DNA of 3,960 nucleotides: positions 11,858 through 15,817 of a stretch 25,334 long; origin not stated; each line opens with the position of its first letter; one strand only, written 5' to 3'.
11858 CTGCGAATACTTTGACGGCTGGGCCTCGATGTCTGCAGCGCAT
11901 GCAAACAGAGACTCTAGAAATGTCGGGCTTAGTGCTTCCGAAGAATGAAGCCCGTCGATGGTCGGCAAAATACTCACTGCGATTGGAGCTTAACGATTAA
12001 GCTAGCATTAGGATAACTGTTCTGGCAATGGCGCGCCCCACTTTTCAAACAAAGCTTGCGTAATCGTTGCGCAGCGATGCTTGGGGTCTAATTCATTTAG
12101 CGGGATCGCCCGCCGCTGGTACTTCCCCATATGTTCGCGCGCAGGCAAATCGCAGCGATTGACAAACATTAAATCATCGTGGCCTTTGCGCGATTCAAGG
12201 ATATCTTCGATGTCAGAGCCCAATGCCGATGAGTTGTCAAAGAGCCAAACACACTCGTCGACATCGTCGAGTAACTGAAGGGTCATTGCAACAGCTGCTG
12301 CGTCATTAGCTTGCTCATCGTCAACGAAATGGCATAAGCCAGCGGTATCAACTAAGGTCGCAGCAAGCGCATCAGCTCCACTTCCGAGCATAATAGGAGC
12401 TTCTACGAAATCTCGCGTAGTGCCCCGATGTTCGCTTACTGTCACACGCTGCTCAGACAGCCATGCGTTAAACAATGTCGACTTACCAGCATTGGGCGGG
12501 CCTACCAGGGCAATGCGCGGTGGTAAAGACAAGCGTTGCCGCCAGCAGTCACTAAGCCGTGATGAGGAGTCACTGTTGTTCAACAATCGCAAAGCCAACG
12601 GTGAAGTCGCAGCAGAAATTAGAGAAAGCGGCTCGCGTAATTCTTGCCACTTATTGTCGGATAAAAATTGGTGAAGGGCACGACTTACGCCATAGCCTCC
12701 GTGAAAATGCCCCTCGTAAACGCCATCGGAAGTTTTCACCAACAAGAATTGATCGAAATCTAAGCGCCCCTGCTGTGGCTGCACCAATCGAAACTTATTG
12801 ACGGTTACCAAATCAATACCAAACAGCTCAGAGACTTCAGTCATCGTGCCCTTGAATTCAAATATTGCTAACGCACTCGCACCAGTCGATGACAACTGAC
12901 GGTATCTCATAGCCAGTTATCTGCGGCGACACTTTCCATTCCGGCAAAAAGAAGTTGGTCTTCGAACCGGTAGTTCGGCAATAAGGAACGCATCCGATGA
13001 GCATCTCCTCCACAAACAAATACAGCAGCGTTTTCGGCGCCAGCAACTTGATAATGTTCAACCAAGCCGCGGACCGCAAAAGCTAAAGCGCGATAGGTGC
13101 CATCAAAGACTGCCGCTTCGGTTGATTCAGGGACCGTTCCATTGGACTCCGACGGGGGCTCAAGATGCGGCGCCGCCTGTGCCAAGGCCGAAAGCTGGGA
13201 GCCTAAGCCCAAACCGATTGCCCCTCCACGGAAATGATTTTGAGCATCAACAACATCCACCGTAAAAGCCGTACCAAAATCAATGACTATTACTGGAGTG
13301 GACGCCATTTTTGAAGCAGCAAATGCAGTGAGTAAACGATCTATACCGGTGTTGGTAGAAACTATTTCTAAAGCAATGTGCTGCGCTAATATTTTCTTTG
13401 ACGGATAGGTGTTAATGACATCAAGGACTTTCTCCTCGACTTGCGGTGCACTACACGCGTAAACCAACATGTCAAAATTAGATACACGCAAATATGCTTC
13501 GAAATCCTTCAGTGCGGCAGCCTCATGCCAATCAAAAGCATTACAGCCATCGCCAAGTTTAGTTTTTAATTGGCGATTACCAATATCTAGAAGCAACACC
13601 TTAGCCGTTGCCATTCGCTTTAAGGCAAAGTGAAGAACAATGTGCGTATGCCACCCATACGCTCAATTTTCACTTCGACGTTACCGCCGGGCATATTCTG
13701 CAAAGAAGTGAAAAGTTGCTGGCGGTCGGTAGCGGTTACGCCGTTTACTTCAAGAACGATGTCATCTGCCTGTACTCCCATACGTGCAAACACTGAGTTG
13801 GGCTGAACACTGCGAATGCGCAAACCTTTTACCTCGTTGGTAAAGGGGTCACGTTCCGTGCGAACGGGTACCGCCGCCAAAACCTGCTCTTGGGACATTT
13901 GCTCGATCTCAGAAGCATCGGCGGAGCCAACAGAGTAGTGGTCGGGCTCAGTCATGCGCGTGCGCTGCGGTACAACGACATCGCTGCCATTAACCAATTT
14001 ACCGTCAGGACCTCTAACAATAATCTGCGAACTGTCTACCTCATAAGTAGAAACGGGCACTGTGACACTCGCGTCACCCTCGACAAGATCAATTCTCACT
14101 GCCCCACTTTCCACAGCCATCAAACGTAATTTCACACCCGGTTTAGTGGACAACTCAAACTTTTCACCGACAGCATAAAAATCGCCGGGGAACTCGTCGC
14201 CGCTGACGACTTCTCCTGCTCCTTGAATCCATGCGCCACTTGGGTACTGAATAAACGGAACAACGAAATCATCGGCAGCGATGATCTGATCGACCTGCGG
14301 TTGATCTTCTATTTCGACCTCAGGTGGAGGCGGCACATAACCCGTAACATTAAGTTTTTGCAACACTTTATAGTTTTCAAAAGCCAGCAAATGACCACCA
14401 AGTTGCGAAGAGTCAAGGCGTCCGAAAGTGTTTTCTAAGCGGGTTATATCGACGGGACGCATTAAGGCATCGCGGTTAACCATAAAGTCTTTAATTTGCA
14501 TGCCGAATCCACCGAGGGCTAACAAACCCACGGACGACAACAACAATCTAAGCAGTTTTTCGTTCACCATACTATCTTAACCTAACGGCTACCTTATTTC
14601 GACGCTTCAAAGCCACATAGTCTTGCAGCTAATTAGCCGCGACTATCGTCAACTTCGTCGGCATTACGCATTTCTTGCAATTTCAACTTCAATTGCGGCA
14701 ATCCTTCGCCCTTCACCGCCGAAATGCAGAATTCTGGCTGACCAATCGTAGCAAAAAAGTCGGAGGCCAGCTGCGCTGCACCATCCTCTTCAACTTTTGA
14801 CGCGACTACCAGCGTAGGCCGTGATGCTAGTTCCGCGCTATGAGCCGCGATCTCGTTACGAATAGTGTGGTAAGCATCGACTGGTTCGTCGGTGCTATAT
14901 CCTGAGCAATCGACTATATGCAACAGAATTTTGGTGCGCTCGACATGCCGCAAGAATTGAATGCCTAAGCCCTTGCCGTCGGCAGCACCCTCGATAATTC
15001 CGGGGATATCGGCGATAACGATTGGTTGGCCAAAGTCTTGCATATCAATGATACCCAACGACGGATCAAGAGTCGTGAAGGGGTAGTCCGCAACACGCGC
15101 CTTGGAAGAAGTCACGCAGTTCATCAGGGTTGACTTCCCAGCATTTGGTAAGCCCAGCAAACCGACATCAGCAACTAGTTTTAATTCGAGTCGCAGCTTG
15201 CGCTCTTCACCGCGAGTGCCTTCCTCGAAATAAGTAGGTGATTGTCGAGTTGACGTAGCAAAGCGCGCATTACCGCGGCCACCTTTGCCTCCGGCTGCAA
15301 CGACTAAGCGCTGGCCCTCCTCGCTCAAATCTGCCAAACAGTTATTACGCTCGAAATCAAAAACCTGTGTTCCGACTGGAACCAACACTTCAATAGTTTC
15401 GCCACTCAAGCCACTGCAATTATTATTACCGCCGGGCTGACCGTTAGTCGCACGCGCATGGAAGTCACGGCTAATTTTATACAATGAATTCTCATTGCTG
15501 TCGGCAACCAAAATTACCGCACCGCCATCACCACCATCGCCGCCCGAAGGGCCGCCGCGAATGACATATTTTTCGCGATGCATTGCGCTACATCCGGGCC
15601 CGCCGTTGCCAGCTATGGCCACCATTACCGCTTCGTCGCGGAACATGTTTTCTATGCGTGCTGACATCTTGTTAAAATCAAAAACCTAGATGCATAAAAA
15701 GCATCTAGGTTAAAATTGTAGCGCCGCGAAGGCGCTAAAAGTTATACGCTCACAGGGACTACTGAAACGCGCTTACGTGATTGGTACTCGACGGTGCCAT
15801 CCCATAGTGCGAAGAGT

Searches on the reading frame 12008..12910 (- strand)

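Call 7: search_protein_families(library=pfam, proteins=[window:12008-12910:-], max_evalue=0.001)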
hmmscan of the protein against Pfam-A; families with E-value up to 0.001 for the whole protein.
window:12008-12910:- (300 aa): 3 families
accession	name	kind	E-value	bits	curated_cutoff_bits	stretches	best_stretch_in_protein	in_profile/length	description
PF01926.29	MMR_HSR1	-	1.2e-16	61.3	21.9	1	132-240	1-99/113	50S ribosome-binding GTPase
PF02421.24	FeoB_N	-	7.9e-06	25.9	27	1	132-193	2-58/156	Ferrous iron transport protein B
PF00350.29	Dynamin_N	-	0.00018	22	27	0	133-170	1-37/168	Dynamin family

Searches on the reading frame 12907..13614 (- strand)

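Call 7: search_protein_families(library=pfam, proteins=[window:12907-13614:-], max_evalue=0.001)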
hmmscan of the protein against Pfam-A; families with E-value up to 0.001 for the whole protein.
window:12907-13614:- (235 aa): 1 family
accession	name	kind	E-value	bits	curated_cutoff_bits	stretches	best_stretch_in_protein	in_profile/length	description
PF03309.20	Pan_kinase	-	2.3e-23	83.6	24.7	1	7-186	2-204/205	Type III pantothenate kinase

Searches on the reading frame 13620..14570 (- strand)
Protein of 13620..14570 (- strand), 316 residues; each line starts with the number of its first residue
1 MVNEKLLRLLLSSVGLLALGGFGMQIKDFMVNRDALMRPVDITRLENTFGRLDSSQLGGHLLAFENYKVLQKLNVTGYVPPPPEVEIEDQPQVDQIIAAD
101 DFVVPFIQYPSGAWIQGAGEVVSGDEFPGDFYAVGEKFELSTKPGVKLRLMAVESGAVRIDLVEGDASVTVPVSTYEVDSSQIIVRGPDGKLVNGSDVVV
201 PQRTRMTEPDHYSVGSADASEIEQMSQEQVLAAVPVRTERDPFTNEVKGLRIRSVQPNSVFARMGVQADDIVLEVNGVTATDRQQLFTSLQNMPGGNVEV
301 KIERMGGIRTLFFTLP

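Call 7: search_protein_families(library=pfam, proteins=[window:13620-14570:-], max_evalue=0.001)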
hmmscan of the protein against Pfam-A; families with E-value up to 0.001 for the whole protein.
window:13620-14570:- (316 aa): 3 families
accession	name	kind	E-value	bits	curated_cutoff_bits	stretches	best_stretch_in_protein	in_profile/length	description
PF17820.7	PDZ_6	-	3.6e-12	46.3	27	1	252-304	2-54/54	PDZ domain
PF13180.12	PDZ_2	-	1.1e-06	29.2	27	1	243-310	7-75/80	PDZ domain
PF00595.29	PDZ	-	2.7e-05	24.9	23.2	1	247-302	24-80/81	PDZ domain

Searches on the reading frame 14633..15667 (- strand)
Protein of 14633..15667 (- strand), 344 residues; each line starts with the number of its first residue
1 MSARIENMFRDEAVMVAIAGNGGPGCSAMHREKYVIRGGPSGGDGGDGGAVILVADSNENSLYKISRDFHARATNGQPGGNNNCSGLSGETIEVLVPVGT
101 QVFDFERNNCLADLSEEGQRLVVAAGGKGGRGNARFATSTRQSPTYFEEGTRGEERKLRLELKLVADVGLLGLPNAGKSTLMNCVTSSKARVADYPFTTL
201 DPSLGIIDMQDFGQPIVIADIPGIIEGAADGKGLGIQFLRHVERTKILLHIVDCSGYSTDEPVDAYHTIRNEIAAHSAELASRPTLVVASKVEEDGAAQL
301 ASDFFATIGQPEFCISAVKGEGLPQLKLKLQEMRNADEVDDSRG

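Call 7: search_protein_families(library=pfam, proteins=[window:14633-15667:-], max_evalue=0.001)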
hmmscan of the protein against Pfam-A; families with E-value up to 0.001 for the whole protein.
window:14633-15667:- (344 aa): 3 families
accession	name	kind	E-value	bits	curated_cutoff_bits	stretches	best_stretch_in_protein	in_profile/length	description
PF01018.28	GTP1_OBG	-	7.3e-53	178.8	27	1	11-164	2-155/155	GTP1/OBG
PF01926.29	MMR_HSR1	-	3.2e-25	88.9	21.9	1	167-291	1-113/113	50S ribosome-binding GTPase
PF02421.24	FeoB_N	-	2.2e-10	40.7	27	1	168-254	3-88/156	Ferrous iron transport protein B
